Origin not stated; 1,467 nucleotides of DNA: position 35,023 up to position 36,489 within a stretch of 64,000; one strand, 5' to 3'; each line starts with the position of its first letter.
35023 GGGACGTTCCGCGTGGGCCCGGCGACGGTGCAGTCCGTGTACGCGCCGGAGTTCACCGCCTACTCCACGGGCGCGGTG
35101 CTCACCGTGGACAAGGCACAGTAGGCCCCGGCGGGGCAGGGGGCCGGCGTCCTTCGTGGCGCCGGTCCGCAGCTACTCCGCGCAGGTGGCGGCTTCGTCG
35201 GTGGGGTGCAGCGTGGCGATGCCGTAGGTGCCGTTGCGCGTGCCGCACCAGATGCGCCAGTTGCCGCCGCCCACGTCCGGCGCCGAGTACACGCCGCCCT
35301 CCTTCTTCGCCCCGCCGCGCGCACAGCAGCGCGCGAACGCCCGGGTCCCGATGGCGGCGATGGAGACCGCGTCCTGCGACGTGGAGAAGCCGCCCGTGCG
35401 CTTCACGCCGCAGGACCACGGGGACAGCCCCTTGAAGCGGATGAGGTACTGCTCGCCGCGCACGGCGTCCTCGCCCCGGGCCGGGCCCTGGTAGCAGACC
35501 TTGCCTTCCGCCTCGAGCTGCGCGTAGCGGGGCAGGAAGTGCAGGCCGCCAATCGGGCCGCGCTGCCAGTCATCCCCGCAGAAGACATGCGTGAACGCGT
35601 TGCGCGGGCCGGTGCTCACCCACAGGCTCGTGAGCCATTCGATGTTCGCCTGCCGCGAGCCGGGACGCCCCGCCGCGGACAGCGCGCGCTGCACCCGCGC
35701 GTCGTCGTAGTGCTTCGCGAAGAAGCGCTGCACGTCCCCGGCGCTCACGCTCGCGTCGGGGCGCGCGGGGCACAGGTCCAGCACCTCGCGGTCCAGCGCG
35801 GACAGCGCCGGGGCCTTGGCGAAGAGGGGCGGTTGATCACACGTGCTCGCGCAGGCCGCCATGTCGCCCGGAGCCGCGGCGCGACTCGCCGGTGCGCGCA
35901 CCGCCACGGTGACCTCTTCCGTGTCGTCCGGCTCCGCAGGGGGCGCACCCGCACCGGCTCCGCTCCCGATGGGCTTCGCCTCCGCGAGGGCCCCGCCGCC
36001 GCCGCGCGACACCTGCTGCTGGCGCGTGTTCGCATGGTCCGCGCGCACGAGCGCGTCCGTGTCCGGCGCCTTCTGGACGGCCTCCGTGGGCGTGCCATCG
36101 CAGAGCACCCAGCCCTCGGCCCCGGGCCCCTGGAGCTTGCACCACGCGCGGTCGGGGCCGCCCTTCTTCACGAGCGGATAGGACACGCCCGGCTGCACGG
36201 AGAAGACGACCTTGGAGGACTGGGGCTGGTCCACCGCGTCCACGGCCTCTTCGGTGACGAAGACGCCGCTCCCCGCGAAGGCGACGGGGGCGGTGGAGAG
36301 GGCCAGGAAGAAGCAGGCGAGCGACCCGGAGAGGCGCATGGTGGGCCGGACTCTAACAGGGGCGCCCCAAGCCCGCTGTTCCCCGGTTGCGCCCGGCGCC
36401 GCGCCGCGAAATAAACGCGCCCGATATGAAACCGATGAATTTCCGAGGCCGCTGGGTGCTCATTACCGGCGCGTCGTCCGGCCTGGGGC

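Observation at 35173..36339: Stand-alone secreted SH3b plus EndoU-like ribonuclease domain protein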

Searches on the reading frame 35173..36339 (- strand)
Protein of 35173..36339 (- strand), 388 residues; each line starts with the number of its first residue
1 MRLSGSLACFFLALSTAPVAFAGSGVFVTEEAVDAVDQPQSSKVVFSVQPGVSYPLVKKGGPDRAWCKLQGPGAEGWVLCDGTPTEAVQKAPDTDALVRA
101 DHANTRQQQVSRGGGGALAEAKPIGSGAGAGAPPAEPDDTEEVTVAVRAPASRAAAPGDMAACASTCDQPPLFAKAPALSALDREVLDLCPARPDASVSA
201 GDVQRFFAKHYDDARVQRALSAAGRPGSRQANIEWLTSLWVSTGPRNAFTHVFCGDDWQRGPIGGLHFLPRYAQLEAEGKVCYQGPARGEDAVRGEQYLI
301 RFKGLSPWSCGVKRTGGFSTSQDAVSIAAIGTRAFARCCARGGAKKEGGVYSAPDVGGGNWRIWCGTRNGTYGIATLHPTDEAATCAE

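Call 3: search_protein_families(library=pfam, proteins=[window:35173-36339:-], max_evalue=10)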
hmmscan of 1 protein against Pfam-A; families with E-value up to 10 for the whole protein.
window:35173-36339:- (388 aa): 1 family
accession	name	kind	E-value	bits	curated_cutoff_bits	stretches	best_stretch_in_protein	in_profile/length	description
PF14436.11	EndoU_bacteria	-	5.9e-07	30.4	25.3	1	246-338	2-91/129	Bacterial EndoU nuclease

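Call 4: search_protein_families(library=ncbifam, proteins=[window:35173-36339:-], max_evalue=10)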
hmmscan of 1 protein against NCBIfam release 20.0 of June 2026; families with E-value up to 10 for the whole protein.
window:35173-36339:- (388 aa): 0 families

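Call 5: search_solved_structures(query=window:35173-36339:-, max_evalue=10, show_alignments=3)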
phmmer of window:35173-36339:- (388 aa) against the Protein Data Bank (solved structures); distinct sequences matched with E-value up to 10: 2.
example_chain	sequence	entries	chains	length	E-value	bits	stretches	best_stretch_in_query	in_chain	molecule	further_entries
9ya0_RA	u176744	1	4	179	0.0066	19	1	84-209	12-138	Calmodulin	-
3a52_A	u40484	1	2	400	1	11.8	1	203-290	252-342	Cold-active alkaline phosphatase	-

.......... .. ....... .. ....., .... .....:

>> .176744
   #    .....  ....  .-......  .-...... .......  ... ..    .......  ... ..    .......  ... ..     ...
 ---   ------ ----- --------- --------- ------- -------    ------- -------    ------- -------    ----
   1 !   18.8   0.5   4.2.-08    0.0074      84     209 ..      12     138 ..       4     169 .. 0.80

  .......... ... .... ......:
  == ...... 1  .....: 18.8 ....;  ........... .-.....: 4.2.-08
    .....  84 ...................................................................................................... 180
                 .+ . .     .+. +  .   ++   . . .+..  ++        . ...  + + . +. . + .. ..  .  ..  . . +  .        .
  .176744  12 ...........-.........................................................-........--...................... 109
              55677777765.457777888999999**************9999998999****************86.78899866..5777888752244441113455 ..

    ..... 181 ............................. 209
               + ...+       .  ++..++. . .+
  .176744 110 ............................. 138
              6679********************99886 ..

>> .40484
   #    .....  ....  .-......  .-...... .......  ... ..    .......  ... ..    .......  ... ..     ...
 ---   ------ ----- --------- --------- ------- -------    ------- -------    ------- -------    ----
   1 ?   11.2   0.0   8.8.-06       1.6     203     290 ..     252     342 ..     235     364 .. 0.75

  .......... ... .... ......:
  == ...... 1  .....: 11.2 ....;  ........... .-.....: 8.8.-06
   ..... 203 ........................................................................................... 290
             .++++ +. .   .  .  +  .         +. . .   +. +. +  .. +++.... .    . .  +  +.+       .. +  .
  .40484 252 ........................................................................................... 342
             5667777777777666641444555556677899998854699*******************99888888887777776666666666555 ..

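Call 6: find_homologous_proteins(query=window:35173-36339:-, max_evalue=0.001)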
Query window:35173-36339:- (388 aa): 162 proteins with E <= 0.001 among 8000 candidates; the best 120 are listed.
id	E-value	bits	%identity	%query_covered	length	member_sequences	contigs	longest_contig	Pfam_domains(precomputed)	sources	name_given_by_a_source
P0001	6.0e-246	834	94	100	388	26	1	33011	PF14436.12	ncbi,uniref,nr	ncbi:EndoU domain-containing protein [Corallococcus exiguus]|uniref:EndoU domain-containing protein 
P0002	1.5e-237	807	91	100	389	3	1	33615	PF14436.12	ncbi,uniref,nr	ncbi:hypothetical protein [Corallococcus exercitus]|uniref:SH3 domain-containing protein n=1 Tax=Cor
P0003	4.4e-231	785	89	100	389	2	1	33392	PF14436.12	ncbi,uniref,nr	ncbi:EndoU domain-containing protein [Corallococcus carmarthensis]|uniref:EndoU domain-containing pr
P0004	4.5e-231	785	89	100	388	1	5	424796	PF14436.12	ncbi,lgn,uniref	ncbi:hypothetical protein [Corallococcus sp. RDP092CA]|uniref:hypothetical protein n=1 Tax=Coralloco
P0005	3.5e-227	772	89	100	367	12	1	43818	PF14436.12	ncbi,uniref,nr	ncbi:hypothetical protein D7W82_15065 [Corallococcus sp. CA049B]|uniref:EndoU domain-containing prot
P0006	8.5e-220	748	84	100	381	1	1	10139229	PF14436.12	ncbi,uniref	ncbi:EndoU domain-containing protein [Corallococcus exercitus]|uniref:EndoU domain-containing protei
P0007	2.3e-218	743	86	100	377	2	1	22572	PF14436.12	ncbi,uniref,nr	ncbi:hypothetical protein D7W79_17360 [Corallococcus exercitus]|uniref:EndoU domain-containing prote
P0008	4.7e-218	742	84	100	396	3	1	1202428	PF14436.12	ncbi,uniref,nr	ncbi:EndoU domain-containing protein [Corallococcus sp. Z5C101001]|uniref:EndoU domain-containing pr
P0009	2.2e-211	720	81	100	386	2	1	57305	PF14436.12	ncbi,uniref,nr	ncbi:hypothetical protein D7X74_05530 [Corallococcus sp. CA047B]|uniref:EndoU domain-containing prot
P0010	3.8e-207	706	80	100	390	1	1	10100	PF14436.12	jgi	jgi:hypothetical protein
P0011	4.1e-205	700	78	100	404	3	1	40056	PF14436.12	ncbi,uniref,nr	ncbi:hypothetical protein OV208_31010 [Corallococcus sp. bb12-1]|uniref:EndoU domain-containing prot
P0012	8.4e-205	699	79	100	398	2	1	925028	PF14436.12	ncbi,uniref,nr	ncbi:hypothetical protein OV207_24855 [Corallococcus sp. BB11-1]|uniref:EndoU domain-containing prot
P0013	6.4e-199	679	78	100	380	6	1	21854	PF14436.12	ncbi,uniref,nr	ncbi:hypothetical protein [Corallococcus sicarius]|uniref:Bacterial EndoU nuclease domain-containing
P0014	4.4e-165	568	66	99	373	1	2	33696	PF14436.12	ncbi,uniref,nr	ncbi:EndoU domain-containing protein [Pyxidicoccus fallax]|uniref:EndoU domain-containing protein n=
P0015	4.5e-165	568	67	100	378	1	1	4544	PF14436.12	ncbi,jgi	jgi:hypothetical protein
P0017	1.0e-163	563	65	100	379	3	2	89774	PF14436.12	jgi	jgi:hypothetical protein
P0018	1.9e-163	563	66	94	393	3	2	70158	PF14436.12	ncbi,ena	-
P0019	1.2e-162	560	65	100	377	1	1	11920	PF14436.12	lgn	-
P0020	1.3e-162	560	64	100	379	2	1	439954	PF14436.12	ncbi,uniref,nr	ncbi:EndoU domain-containing protein [Pyxidicoccus trucidator]|uniref:EndoU domain-containing protei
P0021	4.3e-162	558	65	100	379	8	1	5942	PF14436.12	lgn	-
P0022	6.6e-162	557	63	95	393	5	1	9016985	PF14436.12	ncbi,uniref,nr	ncbi:hypothetical protein [Myxococcus sp. SDU36]|uniref:hypothetical protein n=1 Tax=Myxococcus sp. 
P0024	9.4e-161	554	64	100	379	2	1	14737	PF14436.12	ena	-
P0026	4.0e-160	552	63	100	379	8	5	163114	PF14436.12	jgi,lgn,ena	jgi:hypothetical protein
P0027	1.3e-159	550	67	95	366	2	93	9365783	-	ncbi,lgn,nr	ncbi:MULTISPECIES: EndoU domain-containing protein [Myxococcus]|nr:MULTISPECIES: EndoU domain-contai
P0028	9.4e-159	547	65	94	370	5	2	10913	PF14436.12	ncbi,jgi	jgi:hypothetical protein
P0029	2.1e-158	546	65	94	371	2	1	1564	PF14436.12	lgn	-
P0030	4.9e-157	541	66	100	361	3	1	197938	PF14436.12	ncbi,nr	ncbi:EndoU domain-containing protein [Myxococcaceae bacterium JPH2]|nr:EndoU domain-containing prote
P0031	1.1e-155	537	61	99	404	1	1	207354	PF14436.12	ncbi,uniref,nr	ncbi:EndoU domain-containing protein [Myxococcus sp. K15C18031901]|uniref:EndoU domain-containing pr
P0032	2.7e-155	536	62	94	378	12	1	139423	PF14436.12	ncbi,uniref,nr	ncbi:hypothetical protein [Myxococcus sp. AB025B]|uniref:hypothetical protein n=1 Tax=Myxococcus sp.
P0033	1.0e-154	534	64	94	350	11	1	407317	PF14436.12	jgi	jgi:hypothetical protein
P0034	6.2e-154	531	63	98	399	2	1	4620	PF14436.12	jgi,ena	-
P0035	7.7e-154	531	64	95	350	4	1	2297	PF14436.12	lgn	-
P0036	8.5e-154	531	64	95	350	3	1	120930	PF14436.12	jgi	jgi:hypothetical protein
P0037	2.8e-153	529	62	98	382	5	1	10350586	PF14436.12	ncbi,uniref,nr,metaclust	ncbi:hypothetical protein MYSTI_03435 [Myxococcus stipitatus DSM 14675]|uniref:SH3 domain-containing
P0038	4.5e-153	528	65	94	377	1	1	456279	PF14436.12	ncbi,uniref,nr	ncbi:EndoU domain-containing protein [Myxococcus sp. K38C18041901]|uniref:EndoU domain-containing pr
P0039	1.7e-151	523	63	94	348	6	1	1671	PF14436.12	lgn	-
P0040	9.2e-151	521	63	95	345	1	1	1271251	PF14436.12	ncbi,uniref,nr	ncbi:EndoU domain-containing protein [Hyalangium rubrum]|uniref:Bacterial EndoU nuclease domain-cont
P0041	1.0e-150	521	64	95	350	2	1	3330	PF14436.12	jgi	jgi:hypothetical protein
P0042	3.7e-150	519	63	94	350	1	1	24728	PF14436.12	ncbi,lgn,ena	-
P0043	4.8e-150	518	63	95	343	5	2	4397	PF14436.12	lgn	-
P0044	6.6e-150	518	63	94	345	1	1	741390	PF14436.12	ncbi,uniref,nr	ncbi:EndoU domain-containing protein [Hyalangium versicolor]|uniref:EndoU domain-containing protein 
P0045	6.7e-150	518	64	94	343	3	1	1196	PF14436.12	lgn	-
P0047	1.6e-149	517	63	95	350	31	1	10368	PF14436.12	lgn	-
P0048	5.9e-149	515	63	95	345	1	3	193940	PF14436.12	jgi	jgi:hypothetical protein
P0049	6.9e-149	515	62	95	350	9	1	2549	PF14436.12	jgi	jgi:hypothetical protein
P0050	2.9e-148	513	61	94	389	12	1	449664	PF14436.12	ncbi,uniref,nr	ncbi:EndoU domain-containing protein [Myxococcus sp. CA056]|uniref:EndoU domain-containing protein n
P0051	1.1e-147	511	62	94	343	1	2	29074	PF14436.12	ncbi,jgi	jgi:hypothetical protein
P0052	1.9e-147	510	60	100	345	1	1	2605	PF14436.12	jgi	jgi:hypothetical protein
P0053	2.8e-147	509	62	94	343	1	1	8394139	PF14436.12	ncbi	ncbi:hypothetical protein P2318_21250 [Myxococcaceae bacterium GXIMD 01537]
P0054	5.5e-146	505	61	94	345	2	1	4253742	PF14436.12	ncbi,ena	-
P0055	1.2e-145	504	61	94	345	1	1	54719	PF14436.12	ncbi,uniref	ncbi:MAG: hypothetical protein ACJ8AT_07575 [Hyalangium sp.]|uniref:hypothetical protein n=1 Tax=Hya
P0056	9.2e-144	498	61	94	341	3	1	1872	PF14436.12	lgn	-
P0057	1.6e-143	497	60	94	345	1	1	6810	PF14436.12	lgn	-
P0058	2.2e-141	490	59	94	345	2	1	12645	PF14436.12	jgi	jgi:hypothetical protein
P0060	4.9e-140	485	59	94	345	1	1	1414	PF14436.12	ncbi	-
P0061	8.3e-140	485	57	100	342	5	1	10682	PF14436.12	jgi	jgi:hypothetical protein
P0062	3.4e-139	483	58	100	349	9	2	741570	PF14436.12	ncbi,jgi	jgi:hypothetical protein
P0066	1.3e-136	474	58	94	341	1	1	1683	PF14436.12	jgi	jgi:hypothetical protein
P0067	2.4e-136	473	57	96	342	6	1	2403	PF14436.12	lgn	-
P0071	1.9e-133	464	56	100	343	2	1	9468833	PF14436.12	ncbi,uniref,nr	ncbi:EndoU domain-containing protein [Archangium primigenium]|uniref:EndoU domain-containing protein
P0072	4.3e-132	459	55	96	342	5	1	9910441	PF14436.12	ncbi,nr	ncbi:EndoU domain-containing protein [Melittangium boletus]|nr:EndoU domain-containing protein [Meli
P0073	1.1e-130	455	56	97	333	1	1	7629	PF14436.12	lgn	-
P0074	1.6e-130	454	55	98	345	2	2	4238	PF14436.12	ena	-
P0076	1.8e-128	447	55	96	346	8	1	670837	PF14436.12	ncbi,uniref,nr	ncbi:EndoU domain-containing protein [Cystobacter ferrugineus]|uniref:Bacterial EndoU nuclease domai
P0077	4.1e-127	443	55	97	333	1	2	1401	PF14436.12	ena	-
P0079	7.7e-127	442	81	58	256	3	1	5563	PF14436.12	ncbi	ncbi:hypothetical protein ACLESO_45190, partial [Pyxidicoccus sp. 3LG]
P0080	3.2e-126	440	81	58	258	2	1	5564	PF14436.12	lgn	-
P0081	4.2e-126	440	80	58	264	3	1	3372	PF14436.12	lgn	-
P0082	1.3e-125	438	54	94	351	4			PF14436.12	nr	nr:hypothetical protein [Stigmatella aurantiaca]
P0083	3.5e-125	437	54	93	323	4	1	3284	PF14436.12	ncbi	-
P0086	6.5e-124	432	80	58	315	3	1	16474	PF14436.12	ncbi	ncbi:hypothetical protein ACLEPN_31840, partial [Myxococcus sp. 1LA]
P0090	1.1e-121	425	70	58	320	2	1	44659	PF14436.12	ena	-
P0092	4.9e-121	423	68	61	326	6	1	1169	PF14436.12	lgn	-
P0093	3.5e-120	420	70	58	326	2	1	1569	PF14436.12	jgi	jgi:hypothetical protein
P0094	2.4e-119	417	52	93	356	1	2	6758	PF14436.12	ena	-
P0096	2.9e-119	417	57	78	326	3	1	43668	PF14436.12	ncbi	ncbi:MAG: EndoU domain-containing protein [Myxococcaceae bacterium]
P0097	5.4e-119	416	54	93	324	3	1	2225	PF14436.12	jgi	-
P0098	5.3e-118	413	55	94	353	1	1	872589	PF14436.12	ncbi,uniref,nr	ncbi:hypothetical protein FGE12_02605 [Aggregicoccus sp. 17bor-14]|uniref:EndoU domain-containing pr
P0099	6.6e-118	413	61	73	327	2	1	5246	PF14436.12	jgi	jgi:hypothetical protein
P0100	2.0e-117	411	52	93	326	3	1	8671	PF14436.12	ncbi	-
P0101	2.1e-117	411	50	98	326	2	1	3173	PF14436.12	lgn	-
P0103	9.9e-117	409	66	61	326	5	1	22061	PF14436.12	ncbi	-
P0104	1.1e-116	409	52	98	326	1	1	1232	PF14436.12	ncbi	-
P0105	1.2e-115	405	67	58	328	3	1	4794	PF14436.12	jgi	jgi:hypothetical protein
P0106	1.6e-115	405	64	60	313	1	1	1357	PF14436.12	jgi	jgi:hypothetical protein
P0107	3.4e-115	404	67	59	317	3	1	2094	PF14436.12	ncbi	-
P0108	7.4e-115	403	50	97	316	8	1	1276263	PF14436.12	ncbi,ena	-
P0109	9.8e-115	402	66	58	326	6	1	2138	PF14436.12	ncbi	-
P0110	8.3e-114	399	65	62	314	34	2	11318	PF09412.16,PF14436.12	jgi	-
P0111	8.7e-114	399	66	58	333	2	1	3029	PF09412.16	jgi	-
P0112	1.0e-113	399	51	97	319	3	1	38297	PF09412.16,PF14436.12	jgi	-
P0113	1.2e-113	399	55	81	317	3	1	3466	PF14436.12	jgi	jgi:hypothetical protein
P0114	3.0e-113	397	51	94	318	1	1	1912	PF09412.16,PF14436.12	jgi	jgi:hypothetical protein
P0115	7.1e-113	396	66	58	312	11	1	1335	PF14436.12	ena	-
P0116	8.2e-113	396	65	60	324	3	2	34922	PF14436.12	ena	-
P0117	2.9e-112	394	50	94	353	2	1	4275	PF14436.12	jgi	jgi:hypothetical protein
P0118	2.0e-111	391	62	60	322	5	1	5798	PF14436.12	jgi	-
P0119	2.2e-111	391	51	91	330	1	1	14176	PF14436.12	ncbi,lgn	-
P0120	2.4e-111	391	65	59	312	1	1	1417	PF14436.12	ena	-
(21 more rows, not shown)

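Call 11: search_solved_structures(query=A1, max_evalue=10, show_alignments=4)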
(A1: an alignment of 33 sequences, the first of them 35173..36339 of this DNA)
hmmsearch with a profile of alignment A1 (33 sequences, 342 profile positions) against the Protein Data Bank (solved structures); distinct sequences matched with E-value up to 10: 3.
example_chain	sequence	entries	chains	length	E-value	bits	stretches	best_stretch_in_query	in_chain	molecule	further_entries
9egp_B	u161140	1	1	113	0.92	11.9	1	281-335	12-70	Geopilin domain 2 protein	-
5yvd_A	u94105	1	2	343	1.4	11.3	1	201-252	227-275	Nsp15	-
8bep_B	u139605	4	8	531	1.5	11.2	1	122-188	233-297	Probable mitochondrial-processing peptidase subunit beta, mitochondrial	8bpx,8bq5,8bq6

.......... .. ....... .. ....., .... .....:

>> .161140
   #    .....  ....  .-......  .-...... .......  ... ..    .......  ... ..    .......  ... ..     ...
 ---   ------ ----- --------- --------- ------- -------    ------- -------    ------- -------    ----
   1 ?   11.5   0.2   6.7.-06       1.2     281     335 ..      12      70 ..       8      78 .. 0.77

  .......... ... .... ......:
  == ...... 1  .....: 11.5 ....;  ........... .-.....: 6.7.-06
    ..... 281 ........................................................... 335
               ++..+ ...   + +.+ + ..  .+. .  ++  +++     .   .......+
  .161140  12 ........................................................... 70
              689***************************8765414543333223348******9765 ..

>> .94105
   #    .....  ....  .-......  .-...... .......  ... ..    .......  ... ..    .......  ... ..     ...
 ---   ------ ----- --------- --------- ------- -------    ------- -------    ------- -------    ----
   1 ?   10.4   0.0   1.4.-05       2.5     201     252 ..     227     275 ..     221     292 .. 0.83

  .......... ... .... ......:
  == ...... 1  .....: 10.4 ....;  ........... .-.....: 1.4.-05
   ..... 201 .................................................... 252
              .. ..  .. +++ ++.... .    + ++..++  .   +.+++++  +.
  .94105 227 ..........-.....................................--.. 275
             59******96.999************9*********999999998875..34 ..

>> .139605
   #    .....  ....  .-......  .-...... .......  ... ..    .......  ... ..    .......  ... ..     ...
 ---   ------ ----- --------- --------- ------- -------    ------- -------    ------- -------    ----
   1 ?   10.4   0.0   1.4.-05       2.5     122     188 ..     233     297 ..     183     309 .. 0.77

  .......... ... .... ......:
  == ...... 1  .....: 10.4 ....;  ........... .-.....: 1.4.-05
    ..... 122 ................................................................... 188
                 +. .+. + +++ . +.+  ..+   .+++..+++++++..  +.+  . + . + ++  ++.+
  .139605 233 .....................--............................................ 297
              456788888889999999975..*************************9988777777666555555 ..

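Call 16: find_related_loci(query=A1, collection=genome_contigs, flank=8000)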
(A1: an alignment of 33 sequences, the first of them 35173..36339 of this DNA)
Query A1 (388 aa) in genome_contigs; peptide patterns used: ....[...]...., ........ (x = any residue, [..] = any of these).
101 stretches matched a pattern; 71 encode a relative of the query (tblastn E <= 1e-3); 71 distinct loci.
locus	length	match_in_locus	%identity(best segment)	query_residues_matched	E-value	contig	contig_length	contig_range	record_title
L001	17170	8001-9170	90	1-388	0e+0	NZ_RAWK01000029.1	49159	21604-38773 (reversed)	Corallococcus aberystwythensis strain AB050A NODE_29_49159_cov_22.6943_ID_11495, whole genome shotgun sequence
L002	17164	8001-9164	89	1-388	0e+0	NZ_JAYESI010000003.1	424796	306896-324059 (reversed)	Corallococcus sp. RDP092CA NODE_3_length_424796_cov_13.269179, whole genome shotgun sequence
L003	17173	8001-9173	88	1-388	0e+0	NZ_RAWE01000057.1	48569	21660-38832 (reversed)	Corallococcus carmarthensis strain CA043D NODE_57_48569_cov_27.945_ID_10693, whole genome shotgun sequence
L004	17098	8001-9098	86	1-388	0e+0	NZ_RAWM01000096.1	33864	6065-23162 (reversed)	Corallococcus interemptor strain AB047A NODE_96_33864_cov_72.9832_ID_8111, whole genome shotgun sequence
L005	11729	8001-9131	86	1-388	0e+0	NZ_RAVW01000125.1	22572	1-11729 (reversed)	Corallococcus exercitus strain AB043A NODE_125_22572_cov_10.6818_ID_16623, whole genome shotgun sequence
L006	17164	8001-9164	81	1-388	0e+0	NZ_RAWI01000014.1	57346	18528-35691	Corallococcus praedator strain CA031B NODE_14_57346_cov_33.701, whole genome shotgun sequence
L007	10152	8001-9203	80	1-388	0e+0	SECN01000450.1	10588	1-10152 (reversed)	MAG: Myxococcaceae bacterium isolate PMG_225 scaffold_32015, whole genome shotgun sequence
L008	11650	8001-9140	78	1-388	0e+0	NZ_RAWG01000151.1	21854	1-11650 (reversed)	Corallococcus sicarius strain CA040B NODE_151_21854_cov_53.3556, whole genome shotgun sequence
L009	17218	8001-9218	77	1-388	0e+0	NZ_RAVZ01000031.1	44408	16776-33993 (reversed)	Corallococcus terminator strain CA054A NODE_31_44408_cov_32.3031, whole genome shotgun sequence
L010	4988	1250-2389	79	1-388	0e+0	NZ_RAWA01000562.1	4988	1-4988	Corallococcus sp. CA053C NODE_562_4988_cov_19.7838, whole genome shotgun sequence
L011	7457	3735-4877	79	1-388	0e+0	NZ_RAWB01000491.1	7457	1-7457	Corallococcus llansteffanensis strain CA051B NODE_491_7457_cov_13.5798, whole genome shotgun sequence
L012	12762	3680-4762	67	1-388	3e-163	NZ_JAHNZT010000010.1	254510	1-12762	Citreicoccus inhibens strain M34 NODE_10_length_254510_cov_18.993797, whole genome shotgun sequence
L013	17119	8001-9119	66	3-388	4e-161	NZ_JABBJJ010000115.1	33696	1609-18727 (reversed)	Pyxidicoccus fallax strain DSM 14698 NODE_115_length_33696_cov_38.331, whole genome shotgun sequence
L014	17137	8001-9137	66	1-388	6e-160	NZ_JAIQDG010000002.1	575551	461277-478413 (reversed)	Myxococcus sp. RHSTA-1-4 NODE_2_length_575551_cov_152.424162, whole genome shotgun sequence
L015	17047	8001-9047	67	20-388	1e-155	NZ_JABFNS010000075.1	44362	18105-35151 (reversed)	Myxococcus xanthus strain AM003 NODE_75_length_44362_cov_37.0888, whole genome shotgun sequence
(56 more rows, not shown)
